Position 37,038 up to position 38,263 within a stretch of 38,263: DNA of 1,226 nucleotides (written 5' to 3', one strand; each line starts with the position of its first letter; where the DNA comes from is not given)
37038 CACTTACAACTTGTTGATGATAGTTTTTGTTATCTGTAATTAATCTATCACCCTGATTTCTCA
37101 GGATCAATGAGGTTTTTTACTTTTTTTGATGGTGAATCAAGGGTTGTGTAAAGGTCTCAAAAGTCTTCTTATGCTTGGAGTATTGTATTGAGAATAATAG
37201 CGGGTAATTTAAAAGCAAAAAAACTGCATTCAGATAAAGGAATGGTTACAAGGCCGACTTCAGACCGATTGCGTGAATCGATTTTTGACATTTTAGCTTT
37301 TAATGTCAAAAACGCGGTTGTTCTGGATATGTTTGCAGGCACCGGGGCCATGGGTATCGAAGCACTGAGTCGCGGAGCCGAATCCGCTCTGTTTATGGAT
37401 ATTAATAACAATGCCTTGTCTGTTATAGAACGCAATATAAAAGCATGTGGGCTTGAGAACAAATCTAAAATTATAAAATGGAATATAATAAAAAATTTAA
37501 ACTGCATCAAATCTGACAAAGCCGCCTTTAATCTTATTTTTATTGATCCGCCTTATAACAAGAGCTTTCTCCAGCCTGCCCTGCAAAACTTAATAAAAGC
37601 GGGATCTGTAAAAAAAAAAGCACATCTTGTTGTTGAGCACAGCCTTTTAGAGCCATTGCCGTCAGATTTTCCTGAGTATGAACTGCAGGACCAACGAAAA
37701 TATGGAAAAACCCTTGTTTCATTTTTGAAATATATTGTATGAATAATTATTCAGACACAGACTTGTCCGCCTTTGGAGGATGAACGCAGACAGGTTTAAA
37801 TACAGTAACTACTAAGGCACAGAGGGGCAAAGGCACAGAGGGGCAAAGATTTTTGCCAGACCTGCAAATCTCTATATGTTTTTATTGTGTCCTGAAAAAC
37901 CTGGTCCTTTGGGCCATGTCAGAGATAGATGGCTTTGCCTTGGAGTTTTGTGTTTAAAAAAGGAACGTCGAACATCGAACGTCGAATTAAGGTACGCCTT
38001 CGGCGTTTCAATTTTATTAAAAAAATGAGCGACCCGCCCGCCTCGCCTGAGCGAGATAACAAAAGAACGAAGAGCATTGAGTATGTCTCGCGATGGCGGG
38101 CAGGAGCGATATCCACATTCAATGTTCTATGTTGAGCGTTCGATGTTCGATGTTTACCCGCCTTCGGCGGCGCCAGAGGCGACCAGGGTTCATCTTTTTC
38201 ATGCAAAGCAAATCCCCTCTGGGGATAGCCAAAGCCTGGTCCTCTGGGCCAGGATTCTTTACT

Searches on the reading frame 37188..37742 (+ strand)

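Call 10: search_protein_families(library=pfam, proteins=[window:37188-37742:+])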
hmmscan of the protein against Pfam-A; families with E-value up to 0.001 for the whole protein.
window:37188-37742:+ (184 aa): 11 families
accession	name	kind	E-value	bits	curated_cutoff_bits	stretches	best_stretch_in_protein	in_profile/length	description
PF03602.21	Cons_hypoth95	-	1.2e-50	172.1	24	1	1-180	1-181/182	Conserved hypothetical protein 95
PF05175.20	MTS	-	1.2e-07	32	23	1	35-127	26-112/170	Methyltransferase small domain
PF02475.24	TRM5-TYW2_MTfase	-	2.5e-06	28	28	1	37-139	32-131/164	TRM5/TYW2 methyltransferase domain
PF09445.16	Methyltransf_15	-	3e-06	27.3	22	1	44-123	3-81/165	RNA cap guanine-N2 methyltransferase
PF02086.21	MethyltransfD12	-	1.1e-05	25.8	22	0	32-91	12-65/253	D12 class N6 adenine-specific DNA methyltransferase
PF01555.25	N6_N4_Mtase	-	3e-05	24.5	26.7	0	35-80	175-219/221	DNA methylase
PF13847.12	Methyltransf_31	-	3.4e-05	24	27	1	41-166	3-122/145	Methyltransferase domain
PF02005.22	TRM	-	4e-05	23.4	27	1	43-137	51-145/376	N2,N2-dimethylguanosine tRNA methyltransferase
PF06325.19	PrmA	-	0.00022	21.3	22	1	41-102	161-223/296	Ribosomal protein L11 methyltransferase (PrmA)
PF10672.15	Methyltrans_SAM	-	0.00026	20.8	27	1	39-123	121-205/286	S-adenosylmethionine-dependent methyltransferase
PF01596.23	Methyltransf_3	-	0.0005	19.9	22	1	39-122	44-129/204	O-methyltransferase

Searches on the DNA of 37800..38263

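Call 8: search_rna_families(source=window, start=37800, end=38263, threshold=evalue, max_evalue=10, show_alignments=2)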
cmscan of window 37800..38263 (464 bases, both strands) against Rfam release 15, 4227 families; matches with E-value up to 10: 4.
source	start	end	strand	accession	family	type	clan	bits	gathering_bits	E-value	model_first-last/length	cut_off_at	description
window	37977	38009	-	RF03141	S4-Flavobacteria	Cis-reg; leader;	CL00119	19.6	35.2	0.69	1-33/33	no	S4-Flavobacteria ribosomal protein leader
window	38070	38129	+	RF03297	MIR1033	Gene; miRNA;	-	14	70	7.7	1-82/82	no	MIR1033 microRNA precursor family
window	37949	38027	+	RF02621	BSnc120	Gene; sRNA;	-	13.3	114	8.4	1-88/88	no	Brucella sRNA 120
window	37862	37905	-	RF02577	tsr24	Gene; sRNA;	-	11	50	4.9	1-238/238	no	S. aureus tsr24 small RNA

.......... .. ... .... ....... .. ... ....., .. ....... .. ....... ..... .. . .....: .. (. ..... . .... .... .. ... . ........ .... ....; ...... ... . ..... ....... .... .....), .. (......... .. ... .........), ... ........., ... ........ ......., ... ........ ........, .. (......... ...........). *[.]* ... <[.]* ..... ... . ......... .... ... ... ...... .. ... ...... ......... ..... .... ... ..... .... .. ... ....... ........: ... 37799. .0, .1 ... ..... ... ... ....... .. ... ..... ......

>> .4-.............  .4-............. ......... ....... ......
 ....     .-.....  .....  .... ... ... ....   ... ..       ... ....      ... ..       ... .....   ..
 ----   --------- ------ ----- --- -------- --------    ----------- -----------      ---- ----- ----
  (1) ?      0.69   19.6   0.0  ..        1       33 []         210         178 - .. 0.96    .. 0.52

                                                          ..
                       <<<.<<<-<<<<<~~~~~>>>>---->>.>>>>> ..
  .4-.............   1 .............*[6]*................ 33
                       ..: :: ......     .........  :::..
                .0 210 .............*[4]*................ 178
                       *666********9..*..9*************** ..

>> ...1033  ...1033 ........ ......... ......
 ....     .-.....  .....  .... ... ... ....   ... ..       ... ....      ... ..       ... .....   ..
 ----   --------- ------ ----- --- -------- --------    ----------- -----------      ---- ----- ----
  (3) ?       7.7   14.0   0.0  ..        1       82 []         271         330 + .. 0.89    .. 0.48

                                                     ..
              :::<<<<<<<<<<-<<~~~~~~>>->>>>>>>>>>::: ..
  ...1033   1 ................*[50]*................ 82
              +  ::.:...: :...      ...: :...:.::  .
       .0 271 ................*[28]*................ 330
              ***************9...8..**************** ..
